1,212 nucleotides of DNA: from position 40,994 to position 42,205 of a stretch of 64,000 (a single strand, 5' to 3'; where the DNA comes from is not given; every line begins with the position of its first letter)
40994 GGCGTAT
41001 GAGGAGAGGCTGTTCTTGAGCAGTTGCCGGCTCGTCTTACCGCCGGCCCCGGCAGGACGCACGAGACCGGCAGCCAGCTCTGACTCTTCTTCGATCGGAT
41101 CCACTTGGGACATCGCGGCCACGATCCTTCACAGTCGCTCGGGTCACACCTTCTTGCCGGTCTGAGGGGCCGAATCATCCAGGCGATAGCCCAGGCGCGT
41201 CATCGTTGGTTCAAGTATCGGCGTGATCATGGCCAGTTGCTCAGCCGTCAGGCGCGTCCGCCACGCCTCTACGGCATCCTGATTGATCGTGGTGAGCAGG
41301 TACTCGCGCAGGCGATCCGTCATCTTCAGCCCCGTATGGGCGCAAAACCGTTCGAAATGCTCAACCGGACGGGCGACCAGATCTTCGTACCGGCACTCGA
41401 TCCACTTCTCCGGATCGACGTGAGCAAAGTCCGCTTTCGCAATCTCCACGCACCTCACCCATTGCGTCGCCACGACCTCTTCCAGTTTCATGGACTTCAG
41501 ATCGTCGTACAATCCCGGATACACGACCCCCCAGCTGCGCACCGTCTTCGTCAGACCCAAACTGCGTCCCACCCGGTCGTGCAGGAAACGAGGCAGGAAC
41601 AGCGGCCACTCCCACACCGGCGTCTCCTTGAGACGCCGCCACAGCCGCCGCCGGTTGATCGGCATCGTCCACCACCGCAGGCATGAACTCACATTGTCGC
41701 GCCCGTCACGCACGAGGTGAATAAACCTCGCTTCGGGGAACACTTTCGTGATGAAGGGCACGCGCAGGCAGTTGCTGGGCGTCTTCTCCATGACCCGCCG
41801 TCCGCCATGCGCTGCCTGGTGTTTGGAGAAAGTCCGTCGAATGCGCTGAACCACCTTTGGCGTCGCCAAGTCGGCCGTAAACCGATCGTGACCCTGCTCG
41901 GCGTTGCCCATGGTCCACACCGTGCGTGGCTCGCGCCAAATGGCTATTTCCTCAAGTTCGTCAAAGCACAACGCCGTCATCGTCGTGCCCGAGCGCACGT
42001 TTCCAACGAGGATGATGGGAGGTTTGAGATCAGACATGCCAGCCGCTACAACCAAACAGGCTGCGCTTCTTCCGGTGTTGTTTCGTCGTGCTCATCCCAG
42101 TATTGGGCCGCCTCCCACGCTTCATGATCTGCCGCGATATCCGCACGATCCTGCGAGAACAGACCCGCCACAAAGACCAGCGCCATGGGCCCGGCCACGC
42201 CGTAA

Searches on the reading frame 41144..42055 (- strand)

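Call 57: search_protein_families(library=pfam, proteins=[window:41144-42055:-], max_evalue=0.00001)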
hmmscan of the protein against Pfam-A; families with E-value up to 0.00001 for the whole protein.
window:41144-42055:- (303 aa): 1 family
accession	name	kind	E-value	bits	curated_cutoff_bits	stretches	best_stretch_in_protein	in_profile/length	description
PF13469.12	Sulfotransfer_3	-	1.3e-23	84.8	27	2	13-128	1-145/216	Sulfotransferase family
